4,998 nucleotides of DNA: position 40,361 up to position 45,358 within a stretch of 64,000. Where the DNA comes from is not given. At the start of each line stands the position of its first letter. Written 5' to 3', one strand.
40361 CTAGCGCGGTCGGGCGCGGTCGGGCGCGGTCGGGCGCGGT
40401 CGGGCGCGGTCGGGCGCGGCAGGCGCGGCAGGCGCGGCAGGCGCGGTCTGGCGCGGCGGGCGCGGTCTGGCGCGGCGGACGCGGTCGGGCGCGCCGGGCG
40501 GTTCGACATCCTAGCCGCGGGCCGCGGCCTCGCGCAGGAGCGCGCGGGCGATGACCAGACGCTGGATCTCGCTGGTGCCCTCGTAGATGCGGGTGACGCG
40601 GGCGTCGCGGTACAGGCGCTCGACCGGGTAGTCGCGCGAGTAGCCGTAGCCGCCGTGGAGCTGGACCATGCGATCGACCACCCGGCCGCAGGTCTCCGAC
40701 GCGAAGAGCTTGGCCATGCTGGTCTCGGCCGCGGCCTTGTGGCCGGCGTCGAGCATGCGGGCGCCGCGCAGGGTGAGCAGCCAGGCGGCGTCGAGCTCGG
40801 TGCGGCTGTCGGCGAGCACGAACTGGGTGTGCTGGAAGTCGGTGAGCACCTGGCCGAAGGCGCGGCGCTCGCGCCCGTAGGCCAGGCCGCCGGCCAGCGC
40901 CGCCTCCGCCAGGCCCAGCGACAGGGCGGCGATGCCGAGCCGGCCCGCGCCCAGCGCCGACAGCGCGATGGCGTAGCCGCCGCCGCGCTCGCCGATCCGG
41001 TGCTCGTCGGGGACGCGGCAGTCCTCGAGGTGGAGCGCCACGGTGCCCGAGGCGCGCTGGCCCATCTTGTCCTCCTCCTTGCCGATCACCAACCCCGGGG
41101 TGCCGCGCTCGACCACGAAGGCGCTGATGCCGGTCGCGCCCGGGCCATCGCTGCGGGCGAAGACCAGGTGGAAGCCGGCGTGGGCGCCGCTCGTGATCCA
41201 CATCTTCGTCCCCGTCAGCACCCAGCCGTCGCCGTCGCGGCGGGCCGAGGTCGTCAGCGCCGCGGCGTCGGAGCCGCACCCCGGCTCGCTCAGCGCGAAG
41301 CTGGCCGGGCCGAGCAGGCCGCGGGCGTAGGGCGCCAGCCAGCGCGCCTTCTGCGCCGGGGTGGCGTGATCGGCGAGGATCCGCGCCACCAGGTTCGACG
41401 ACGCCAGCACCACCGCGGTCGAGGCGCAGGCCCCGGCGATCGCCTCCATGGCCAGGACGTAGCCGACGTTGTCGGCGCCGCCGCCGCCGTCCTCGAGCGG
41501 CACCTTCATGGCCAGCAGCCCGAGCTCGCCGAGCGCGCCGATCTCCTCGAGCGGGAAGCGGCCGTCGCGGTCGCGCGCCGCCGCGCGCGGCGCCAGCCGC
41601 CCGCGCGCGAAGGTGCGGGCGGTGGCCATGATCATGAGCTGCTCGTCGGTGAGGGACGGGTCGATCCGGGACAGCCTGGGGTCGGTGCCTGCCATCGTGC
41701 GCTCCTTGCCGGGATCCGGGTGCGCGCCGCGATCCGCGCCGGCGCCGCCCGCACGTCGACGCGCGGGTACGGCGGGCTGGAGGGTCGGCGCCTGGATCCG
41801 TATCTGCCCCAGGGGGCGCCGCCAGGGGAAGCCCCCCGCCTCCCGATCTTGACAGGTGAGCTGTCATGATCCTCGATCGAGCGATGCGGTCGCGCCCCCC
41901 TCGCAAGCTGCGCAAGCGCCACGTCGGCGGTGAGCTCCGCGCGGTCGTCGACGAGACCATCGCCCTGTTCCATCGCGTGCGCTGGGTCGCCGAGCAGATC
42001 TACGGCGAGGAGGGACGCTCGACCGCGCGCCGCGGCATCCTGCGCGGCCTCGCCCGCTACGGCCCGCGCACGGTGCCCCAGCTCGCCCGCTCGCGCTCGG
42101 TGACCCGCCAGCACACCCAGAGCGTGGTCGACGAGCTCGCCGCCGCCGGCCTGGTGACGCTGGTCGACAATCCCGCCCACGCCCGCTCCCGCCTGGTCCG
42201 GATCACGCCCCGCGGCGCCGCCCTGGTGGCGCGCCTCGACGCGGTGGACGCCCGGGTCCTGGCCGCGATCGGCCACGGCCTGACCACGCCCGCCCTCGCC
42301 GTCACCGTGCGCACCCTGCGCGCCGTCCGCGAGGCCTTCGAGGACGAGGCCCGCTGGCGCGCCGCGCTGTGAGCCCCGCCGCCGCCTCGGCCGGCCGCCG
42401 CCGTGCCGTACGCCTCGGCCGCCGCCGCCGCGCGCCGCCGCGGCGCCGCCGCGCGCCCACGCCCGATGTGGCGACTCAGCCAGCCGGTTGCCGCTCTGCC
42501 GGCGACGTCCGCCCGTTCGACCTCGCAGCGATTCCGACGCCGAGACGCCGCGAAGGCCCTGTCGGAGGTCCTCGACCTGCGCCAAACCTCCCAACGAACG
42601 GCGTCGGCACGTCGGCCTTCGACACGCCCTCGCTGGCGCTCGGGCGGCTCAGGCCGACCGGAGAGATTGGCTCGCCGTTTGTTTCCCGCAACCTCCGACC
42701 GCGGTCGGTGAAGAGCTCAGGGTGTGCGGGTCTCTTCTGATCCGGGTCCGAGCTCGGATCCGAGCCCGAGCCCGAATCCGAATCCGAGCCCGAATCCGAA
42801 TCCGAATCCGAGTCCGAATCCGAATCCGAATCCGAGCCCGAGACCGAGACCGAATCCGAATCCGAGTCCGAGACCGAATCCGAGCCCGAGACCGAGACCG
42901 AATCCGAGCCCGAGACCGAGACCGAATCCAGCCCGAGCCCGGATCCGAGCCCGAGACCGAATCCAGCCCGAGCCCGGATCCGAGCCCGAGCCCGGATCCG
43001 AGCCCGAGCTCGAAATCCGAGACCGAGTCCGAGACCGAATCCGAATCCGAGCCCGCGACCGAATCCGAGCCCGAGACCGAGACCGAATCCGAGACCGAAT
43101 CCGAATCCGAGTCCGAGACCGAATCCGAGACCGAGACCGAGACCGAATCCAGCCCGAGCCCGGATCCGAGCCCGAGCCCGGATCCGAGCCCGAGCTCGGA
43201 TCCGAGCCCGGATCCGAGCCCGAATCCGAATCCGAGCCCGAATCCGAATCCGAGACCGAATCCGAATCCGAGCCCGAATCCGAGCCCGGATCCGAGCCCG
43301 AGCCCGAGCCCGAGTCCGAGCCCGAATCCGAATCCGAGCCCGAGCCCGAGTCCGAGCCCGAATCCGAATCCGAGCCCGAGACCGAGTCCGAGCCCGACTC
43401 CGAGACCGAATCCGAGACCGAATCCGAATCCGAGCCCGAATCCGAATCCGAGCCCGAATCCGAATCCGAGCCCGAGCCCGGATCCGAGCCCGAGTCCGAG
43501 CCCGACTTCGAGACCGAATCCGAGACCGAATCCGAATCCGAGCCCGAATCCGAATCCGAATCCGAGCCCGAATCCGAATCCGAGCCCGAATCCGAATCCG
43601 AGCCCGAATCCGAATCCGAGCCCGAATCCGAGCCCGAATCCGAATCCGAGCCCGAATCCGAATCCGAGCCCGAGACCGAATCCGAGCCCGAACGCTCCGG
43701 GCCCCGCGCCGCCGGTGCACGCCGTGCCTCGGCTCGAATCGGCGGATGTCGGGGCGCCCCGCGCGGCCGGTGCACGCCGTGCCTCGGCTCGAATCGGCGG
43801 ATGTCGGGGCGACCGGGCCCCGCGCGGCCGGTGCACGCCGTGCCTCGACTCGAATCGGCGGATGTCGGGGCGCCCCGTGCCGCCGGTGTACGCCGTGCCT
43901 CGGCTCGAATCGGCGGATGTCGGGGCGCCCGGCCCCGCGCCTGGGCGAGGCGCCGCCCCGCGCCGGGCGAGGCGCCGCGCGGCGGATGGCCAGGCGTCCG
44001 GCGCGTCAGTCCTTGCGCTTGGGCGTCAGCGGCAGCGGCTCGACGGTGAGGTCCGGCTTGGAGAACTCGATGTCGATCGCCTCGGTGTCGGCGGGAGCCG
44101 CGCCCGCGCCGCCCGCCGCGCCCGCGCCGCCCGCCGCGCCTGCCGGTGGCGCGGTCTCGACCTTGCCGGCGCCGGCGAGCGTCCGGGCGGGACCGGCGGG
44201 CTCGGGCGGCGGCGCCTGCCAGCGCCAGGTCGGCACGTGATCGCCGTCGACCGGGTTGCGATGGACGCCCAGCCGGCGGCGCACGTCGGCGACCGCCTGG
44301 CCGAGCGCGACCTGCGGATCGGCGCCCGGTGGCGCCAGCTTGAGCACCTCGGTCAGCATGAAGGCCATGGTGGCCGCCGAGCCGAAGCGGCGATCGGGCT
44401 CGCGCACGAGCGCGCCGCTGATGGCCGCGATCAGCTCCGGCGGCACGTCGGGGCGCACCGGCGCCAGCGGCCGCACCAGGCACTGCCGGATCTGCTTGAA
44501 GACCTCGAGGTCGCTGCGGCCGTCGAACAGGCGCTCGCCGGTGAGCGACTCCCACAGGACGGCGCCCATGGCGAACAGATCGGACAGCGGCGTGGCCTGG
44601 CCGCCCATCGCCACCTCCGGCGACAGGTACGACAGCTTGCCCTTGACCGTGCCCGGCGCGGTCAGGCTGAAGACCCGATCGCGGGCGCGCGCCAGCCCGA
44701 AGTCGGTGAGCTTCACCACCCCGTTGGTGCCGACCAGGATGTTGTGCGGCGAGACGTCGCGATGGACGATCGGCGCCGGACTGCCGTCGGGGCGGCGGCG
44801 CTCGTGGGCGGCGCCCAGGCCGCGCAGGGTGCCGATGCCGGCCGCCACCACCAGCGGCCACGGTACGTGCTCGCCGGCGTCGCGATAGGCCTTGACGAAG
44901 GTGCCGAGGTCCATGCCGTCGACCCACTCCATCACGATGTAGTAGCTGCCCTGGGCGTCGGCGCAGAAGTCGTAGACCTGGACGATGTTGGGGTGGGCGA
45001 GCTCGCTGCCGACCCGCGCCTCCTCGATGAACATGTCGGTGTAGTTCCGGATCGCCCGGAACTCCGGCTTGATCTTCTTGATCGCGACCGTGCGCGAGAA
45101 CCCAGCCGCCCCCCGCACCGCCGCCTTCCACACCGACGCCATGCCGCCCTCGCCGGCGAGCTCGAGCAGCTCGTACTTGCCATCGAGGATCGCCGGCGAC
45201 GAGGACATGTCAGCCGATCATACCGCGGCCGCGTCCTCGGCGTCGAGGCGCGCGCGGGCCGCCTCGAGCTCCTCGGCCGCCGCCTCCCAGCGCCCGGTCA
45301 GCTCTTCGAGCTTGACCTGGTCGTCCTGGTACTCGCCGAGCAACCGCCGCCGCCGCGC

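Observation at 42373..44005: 1.6 kb gene-free region between convergent genes composed almost entirely of three different repeat classes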

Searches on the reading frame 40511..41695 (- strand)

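Call 13: search_protein_families(library=pfam, proteins=[window:40511-41695:-])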
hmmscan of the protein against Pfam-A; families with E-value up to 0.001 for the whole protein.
window:40511-41695:- (394 aa): 5 families
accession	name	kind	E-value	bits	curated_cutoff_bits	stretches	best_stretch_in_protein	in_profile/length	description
PF00441.29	Acyl-CoA_dh_1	-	1.9e-47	161.6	22.4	1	238-387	1-150/150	Acyl-CoA dehydrogenase, C-terminal domain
PF02771.21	Acyl-CoA_dh_N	-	1.1e-28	100.3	22.9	1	16-126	1-112/113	Acyl-CoA dehydrogenase, N-terminal domain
PF08028.16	Acyl-CoA_dh_2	-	3.5e-26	92.5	22.7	1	253-375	1-133/134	Acyl-CoA dehydrogenase, C-terminal domain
PF02770.24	Acyl-CoA_dh_M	-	9.8e-26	90.2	33.3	1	132-226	1-97/97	Acyl-CoA dehydrogenase, middle domain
PF22924.1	ACOX_C_alpha1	-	8.4e-05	22.9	27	1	320-387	102-169/169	Acyl-CoA oxidase, C-alpha1 domain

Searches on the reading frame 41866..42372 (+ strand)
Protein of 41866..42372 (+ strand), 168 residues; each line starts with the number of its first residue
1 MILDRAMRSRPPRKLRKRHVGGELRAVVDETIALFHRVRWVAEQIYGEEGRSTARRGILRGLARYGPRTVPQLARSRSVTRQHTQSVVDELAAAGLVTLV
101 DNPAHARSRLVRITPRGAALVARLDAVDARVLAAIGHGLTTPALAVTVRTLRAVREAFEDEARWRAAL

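Call 13: search_protein_families(library=pfam, proteins=[window:41866-42372:+])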
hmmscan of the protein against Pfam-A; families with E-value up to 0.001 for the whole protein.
window:41866-42372:+ (168 aa): 1 family
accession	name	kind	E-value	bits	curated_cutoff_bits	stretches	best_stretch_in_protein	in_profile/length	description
PF12802.13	MarR_2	-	4.2e-09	36.9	27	1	57-108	9-61/61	MarR family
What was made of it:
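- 41866..42372 (+): MarR-family regulator gene (left flank, converging on the gap). Pfam MarR_2, E=4e-9 (call 13).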

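Call 65: find_encoding_contigs(protein=window:41866-42372:+, flank=4000, max_places=10)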
Protein window:41866-42372:+ (168 aa): 6 contigs read that carry it; 3 places shown.
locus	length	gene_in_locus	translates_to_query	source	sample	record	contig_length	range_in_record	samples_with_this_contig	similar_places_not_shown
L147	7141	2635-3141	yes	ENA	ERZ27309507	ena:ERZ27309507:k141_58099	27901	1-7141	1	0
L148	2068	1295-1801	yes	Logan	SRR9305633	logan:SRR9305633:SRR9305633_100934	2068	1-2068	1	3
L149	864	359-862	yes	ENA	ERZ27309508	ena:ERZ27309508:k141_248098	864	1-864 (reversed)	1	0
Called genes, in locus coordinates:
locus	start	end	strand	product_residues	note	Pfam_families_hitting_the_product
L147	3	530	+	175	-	?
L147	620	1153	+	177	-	-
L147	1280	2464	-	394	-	PF02771:Acyl-CoA_dh_N, PF02770:Acyl-CoA_dh_M, PF00441:Acyl-CoA_dh_1, PF08028:Acyl-CoA_dh_2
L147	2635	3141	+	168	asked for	PF12802:MarR_2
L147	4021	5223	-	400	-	-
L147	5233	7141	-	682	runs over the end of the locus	PF00005:ABC_tran, PF02463:SMC_N (faint), PF13476:AAA_23 (faint), PF13555:AAA_29 (faint), PF13304:AAA_21 (weak), PF12848:ABC_tran_Xtn, PF00005:ABC_tran, PF16326:ABC_tran_CTD, +1 more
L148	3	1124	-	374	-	?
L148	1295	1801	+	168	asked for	PF12802:MarR_2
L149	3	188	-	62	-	?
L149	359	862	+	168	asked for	PF12802:MarR_2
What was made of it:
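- Tried and rejected: The MarR look-up gave no further contig crossing the array (call 65).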

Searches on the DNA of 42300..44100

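Call 43: search_rna_families(source=window, start=42300, end=44100, threshold=evalue, max_evalue=1)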
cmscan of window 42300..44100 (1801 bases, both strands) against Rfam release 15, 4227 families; matches with E-value up to 1: 62.
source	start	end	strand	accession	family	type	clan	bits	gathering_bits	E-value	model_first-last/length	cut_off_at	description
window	43192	43303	-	RF04211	MIR5185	Gene; miRNA;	-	44.1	101.7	7.1e-07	1-111/111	no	MIR5185 microRNA precursor family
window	43160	43235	-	RF03908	MIR6459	Gene; miRNA;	-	38.8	100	9.7e-07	1-87/87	no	MIR6459 microRNA precursor family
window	43564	43675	-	RF04211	MIR5185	Gene; miRNA;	-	38.4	101.7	2e-05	1-111/111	no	MIR5185 microRNA precursor family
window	43167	43247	-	RF03525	mir-1343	Gene; miRNA;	-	35.6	51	0.00076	1-82/82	no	mir-1343 microRNA precursor family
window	42922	43001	-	RF03908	MIR6459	Gene; miRNA;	-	33.4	100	4e-05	1-87/87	no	MIR6459 microRNA precursor family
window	43578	43657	-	RF03294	mir-H3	Gene; miRNA;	-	33.2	70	0.013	1-81/81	no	mir-H3 microRNA precursor family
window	43592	43661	-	RF03908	MIR6459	Gene; miRNA;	-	33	100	5.2e-05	1-87/87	no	MIR6459 microRNA precursor family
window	42990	43070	-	RF03294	mir-H3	Gene; miRNA;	-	33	70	0.015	1-81/81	no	mir-H3 microRNA precursor family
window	43151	43212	-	RF00914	mir-674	Gene; miRNA;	-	32.9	93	0.0012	1-77/77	no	mir-674 microRNA precursor family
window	43551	43635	-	RF03850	mir-961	Gene; miRNA;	-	32.8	100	0.00054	1-85/85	no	mir-961 microRNA precursor family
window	43191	43300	-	RF03712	MIR6450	Gene; miRNA;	-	32.6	70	0.00032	1-107/107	no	MIR6450 microRNA precursor family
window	43152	43213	-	RF03294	mir-H3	Gene; miRNA;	-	31.4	70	0.031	1-81/81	no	mir-H3 microRNA precursor family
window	42939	43020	-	RF03525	mir-1343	Gene; miRNA;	-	31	51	0.0093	1-82/82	no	mir-1343 microRNA precursor family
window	42930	43008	-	RF00914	mir-674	Gene; miRNA;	-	30.9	93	0.0038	1-77/77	no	mir-674 microRNA precursor family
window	42935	43005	-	RF03214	mir-769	Gene; miRNA;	-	30.4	57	0.0015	1-81/81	no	mir-769 microRNA precursor family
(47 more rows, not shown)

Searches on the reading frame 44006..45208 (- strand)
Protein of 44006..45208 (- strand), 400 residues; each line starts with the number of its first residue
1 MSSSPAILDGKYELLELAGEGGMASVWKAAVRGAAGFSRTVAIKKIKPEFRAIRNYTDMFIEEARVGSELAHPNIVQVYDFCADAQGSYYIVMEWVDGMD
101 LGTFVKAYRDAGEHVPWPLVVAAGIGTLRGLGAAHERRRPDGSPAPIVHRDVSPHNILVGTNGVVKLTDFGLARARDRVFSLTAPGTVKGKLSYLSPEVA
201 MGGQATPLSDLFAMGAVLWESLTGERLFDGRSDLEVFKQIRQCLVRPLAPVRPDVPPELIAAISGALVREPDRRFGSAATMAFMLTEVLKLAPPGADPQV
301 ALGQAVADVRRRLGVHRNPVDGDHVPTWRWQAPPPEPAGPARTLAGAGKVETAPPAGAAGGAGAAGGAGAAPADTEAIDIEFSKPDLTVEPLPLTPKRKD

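Call 12: find_encoding_contigs(protein=window:44006-45208:-, flank=10000, max_places=10)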
Protein window:44006-45208:- (400 aa): 2 contigs read that carry it; 2 places shown.
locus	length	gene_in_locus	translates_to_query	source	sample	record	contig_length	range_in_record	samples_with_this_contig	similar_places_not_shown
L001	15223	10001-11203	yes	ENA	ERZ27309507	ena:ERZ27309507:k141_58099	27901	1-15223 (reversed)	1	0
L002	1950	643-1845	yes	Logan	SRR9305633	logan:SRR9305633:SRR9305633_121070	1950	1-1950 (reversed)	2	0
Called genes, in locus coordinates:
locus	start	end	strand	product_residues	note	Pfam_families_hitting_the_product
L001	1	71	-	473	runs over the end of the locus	PF14344:DUF4397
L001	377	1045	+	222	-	PF01227:GTP_cyclohydroI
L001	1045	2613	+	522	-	PF01370:Epimerase, PF05368:NmrA (weak), PF13460:NAD_binding_10, PF08338:DUF1731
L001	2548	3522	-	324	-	PF08240:ADH_N, PF00107:ADH_zinc_N, PF13602:ADH_zinc_N_2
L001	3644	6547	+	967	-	-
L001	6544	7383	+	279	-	-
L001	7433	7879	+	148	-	-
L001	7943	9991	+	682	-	PF00005:ABC_tran, PF02463:SMC_N (faint), PF13476:AAA_23 (faint), PF13555:AAA_29 (faint), PF13304:AAA_21 (weak), PF12848:ABC_tran_Xtn, PF00005:ABC_tran, PF16326:ABC_tran_CTD, +1 more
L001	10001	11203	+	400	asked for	-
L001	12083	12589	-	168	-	PF12802:MarR_2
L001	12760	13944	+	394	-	PF02771:Acyl-CoA_dh_N, PF02770:Acyl-CoA_dh_M, PF00441:Acyl-CoA_dh_1, PF08028:Acyl-CoA_dh_2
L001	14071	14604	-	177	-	-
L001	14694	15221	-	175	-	?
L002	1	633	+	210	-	?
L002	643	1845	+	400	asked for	-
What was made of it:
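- On Low-complexity repeat protein gene (e.g. Ser-Asp repeat proteins): No gene was called on L001 (call 12).
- No gene was called there on L001 (call 12).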

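Call 13: search_protein_families(library=pfam, proteins=[window:44006-45208:-])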
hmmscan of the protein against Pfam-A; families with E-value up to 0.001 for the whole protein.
window:44006-45208:- (400 aa): 3 families
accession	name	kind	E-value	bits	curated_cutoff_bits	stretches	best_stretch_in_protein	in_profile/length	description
PF00069.31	Pkinase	-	8.2e-35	120.9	31.7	1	12-278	1-255/263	Protein kinase domain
PF07714.23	PK_Tyr_Ser-Thr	-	4.2e-30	105.4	23.1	1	16-274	5-248/258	Protein tyrosine and serine/threonine kinase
PF01636.29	APH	-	4.4e-07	30.3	23.2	0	133-180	156-204/239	Phosphotransferase enzyme family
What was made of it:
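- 44006..45208 (-): Ser/Thr protein kinase gene (right flank, converging on the gap). Pfam Pkinase, E=8e-35 (call 13).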

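Call 66: find_homologous_proteins(query=window:44006-45208:-, max_evalue=1e-30)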
Query window:44006-45208:- (400 aa): 1316 proteins with E <= 1e-30 among 8000 candidates; the best 120 are listed.
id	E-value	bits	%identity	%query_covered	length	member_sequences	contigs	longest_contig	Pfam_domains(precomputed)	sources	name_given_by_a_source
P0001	1.2e-257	872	97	100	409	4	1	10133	PF07714.24,PF00069.32,PF01636.30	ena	-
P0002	7.3e-215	731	82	100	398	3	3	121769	PF07714.24,PF00069.32,PF01636.30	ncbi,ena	-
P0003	9.2e-214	728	82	100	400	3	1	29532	PF07714.24,PF00069.32,PF01636.30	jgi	jgi:serine/threonine protein kinase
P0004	1.8e-209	714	81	100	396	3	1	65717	PF07714.24,PF00069.32,PF01636.30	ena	-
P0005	1.3e-206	704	80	100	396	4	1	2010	PF07714.24,PF00069.32,PF01636.30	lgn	-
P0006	2.6e-206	703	81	100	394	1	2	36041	PF07714.24,PF00069.32,PF01636.30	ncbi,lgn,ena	-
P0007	1.8e-205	701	79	100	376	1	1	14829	PF07714.24,PF00069.32,PF01636.30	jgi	jgi:eukaryotic-like serine/threonine-protein kinase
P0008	6.9e-203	692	81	100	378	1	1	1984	PF07714.24,PF00069.32,PF01636.30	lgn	-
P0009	1.8e-202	691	81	99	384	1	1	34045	PF07714.24,PF00069.32,PF01636.30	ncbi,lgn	-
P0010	1.2e-194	665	76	100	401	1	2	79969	PF07714.24,PF00069.32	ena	-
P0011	4.9e-185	633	73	99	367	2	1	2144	PF07714.24,PF00069.32,PF01636.30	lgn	-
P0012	1.3e-183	629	72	100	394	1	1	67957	PF07714.24,PF00069.32,PF01636.30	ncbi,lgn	-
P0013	1.2e-181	622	74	100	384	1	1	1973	PF07714.24,PF00069.32,PF01636.30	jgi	jgi:serine/threonine protein kinase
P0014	1.0e-174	599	79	86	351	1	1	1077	PF07714.24,PF00069.32,PF01636.30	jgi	jgi:serine/threonine-protein kinase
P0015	1.8e-172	592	78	82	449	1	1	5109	PF07714.24,PF00069.32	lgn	-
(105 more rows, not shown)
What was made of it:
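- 44006..45208 (-): Orthologues at 97-66% identity (call 66).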

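Call 67: find_encoding_contigs(protein=P0001, flank=5000, max_places=2)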
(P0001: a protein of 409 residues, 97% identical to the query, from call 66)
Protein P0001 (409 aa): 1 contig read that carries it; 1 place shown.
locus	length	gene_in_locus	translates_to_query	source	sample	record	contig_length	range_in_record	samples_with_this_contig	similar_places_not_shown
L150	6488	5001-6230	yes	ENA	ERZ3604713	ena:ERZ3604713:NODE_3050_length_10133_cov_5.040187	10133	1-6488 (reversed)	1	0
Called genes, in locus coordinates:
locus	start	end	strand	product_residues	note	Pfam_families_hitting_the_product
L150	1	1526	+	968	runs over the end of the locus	-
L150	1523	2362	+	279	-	-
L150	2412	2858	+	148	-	-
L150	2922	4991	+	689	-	-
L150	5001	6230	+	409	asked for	PF00069:Pkinase, PF07714:PK_Tyr_Ser-Thr, PF01636:APH (faint)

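Call 68: find_encoding_contigs(protein=P0002, flank=5000, max_places=2)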
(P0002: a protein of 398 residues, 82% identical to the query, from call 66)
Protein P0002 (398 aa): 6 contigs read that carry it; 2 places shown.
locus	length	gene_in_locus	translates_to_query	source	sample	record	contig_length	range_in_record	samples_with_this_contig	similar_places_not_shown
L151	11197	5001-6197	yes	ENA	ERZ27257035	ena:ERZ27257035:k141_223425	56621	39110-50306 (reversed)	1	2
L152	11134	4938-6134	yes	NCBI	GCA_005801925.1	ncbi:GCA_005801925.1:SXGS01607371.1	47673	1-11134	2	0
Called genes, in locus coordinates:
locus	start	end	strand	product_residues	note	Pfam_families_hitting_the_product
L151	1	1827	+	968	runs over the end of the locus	-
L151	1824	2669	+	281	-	-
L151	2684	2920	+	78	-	-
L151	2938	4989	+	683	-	PF00005:ABC_tran, PF02463:SMC_N (faint), PF13555:AAA_29 (faint), PF00004:AAA (faint), PF13304:AAA_21 (weak), PF12848:ABC_tran_Xtn, PF00005:ABC_tran, PF16326:ABC_tran_CTD, +2 more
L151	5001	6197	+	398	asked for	PF00069:Pkinase, PF07714:PK_Tyr_Ser-Thr, PF01636:APH (faint)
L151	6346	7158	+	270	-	PF00149:Metallophos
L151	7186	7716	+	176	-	-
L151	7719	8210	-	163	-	-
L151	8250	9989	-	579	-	PF13699:eCIS_core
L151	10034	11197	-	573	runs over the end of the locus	PF00246:Peptidase_M14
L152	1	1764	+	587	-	?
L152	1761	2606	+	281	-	-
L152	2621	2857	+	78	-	-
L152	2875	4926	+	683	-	PF00005:ABC_tran, PF02463:SMC_N (faint), PF13304:AAA_21 (faint), PF12848:ABC_tran_Xtn, PF00005:ABC_tran, PF16326:ABC_tran_CTD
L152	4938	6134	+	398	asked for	PF00069:Pkinase, PF07714:PK_Tyr_Ser-Thr, PF01636:APH (faint)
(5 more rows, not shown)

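Call 69: find_encoding_contigs(protein=P0004, flank=5000, max_places=2)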
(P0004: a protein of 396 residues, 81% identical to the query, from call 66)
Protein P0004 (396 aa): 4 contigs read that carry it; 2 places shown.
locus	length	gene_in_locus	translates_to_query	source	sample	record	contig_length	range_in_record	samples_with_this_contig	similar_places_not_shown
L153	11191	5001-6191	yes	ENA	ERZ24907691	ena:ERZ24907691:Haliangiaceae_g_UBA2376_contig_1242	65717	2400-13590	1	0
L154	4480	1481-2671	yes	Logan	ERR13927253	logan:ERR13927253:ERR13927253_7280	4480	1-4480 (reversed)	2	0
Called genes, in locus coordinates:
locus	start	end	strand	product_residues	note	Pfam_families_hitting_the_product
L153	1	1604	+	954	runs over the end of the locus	-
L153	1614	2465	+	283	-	-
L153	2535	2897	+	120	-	-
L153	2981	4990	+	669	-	PF00004:AAA (faint), PF00005:ABC_tran, PF00006:ATP-synt_ab (faint), PF02463:SMC_N (faint), PF13304:AAA_21 (faint), PF12848:ABC_tran_Xtn, PF00005:ABC_tran, PF16326:ABC_tran_CTD, +3 more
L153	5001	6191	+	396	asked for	PF00069:Pkinase, PF07714:PK_Tyr_Ser-Thr, PF01636:APH (faint)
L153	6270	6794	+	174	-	-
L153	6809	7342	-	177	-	-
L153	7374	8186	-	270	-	PF00149:Metallophos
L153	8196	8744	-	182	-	PF05099:TerB (weak)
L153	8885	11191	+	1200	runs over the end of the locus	PF00069:Pkinase, PF07714:PK_Tyr_Ser-Thr, PF13191:AAA_16, PF13401:AAA_22 (weak)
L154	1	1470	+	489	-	?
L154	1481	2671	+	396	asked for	PF00069:Pkinase, PF07714:PK_Tyr_Ser-Thr, PF01636:APH (faint)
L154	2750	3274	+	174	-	-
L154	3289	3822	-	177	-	-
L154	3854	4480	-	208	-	?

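Call 70: find_encoding_contigs(protein=P0010, flank=5000, max_places=2)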
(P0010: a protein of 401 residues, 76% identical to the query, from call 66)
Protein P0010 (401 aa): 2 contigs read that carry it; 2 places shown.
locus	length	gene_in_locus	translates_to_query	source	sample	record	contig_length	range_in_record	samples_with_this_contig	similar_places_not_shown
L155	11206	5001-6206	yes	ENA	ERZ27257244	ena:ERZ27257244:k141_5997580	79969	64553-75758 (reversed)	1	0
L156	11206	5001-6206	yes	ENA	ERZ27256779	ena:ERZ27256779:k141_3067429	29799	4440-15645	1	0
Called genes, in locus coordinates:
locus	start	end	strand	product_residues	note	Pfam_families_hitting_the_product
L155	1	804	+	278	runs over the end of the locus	-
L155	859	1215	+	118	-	-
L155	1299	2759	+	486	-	PF00989:PAS, PF08448:PAS_4, PF13188:PAS_8 (weak), PF00989:PAS, PF08448:PAS_4, PF13426:PAS_9 (weak), PF08447:PAS_3 (weak), PF02518:HATPase_c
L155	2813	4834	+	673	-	PF00005:ABC_tran, PF02463:SMC_N (faint), PF13555:AAA_29 (faint), PF00006:ATP-synt_ab (faint), PF13304:AAA_21 (faint), PF12848:ABC_tran_Xtn, PF00005:ABC_tran, PF16326:ABC_tran_CTD, +1 more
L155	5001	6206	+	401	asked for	PF00069:Pkinase, PF07714:PK_Tyr_Ser-Thr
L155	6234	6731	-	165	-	-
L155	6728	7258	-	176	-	-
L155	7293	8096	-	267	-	PF00149:Metallophos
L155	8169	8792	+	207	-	-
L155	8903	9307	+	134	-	-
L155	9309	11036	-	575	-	PF00246:Peptidase_M14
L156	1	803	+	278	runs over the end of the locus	-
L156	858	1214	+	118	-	-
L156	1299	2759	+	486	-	PF00989:PAS, PF08448:PAS_4, PF13188:PAS_8 (weak), PF00989:PAS, PF08448:PAS_4, PF13426:PAS_9 (weak), PF08447:PAS_3 (weak), PF02518:HATPase_c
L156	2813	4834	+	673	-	PF00005:ABC_tran, PF02463:SMC_N (faint), PF13555:AAA_29 (faint), PF00006:ATP-synt_ab (faint), PF13304:AAA_21 (faint), PF12848:ABC_tran_Xtn, PF00005:ABC_tran, PF16326:ABC_tran_CTD, +1 more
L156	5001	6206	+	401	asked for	PF00069:Pkinase, PF07714:PK_Tyr_Ser-Thr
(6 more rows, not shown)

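Call 73: list_cluster_members(proteins=[P0001, window:44006-45208:-])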
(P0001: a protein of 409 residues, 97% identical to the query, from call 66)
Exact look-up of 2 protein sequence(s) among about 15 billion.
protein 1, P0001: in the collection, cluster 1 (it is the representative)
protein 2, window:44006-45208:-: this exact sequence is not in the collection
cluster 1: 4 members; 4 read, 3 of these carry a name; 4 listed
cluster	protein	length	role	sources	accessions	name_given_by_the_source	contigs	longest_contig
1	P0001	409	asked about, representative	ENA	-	-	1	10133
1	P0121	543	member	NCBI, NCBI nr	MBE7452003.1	MAG: protein kinase [Kofleriaceae bacterium] | protein kinase [Kofleriaceae bacterium]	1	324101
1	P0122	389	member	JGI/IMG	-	serine/threonine-protein kinase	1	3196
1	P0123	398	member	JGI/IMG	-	serine/threonine-protein kinase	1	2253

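Call 74: find_encoding_contigs(protein=P0121, flank=6000, max_places=3)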
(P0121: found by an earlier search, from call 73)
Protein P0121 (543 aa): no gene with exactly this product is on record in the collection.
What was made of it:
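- Tried and rejected: Fetching the 324-kb Kofleriaceae contig that carries P0121 failed because the product is not on record (call 74).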
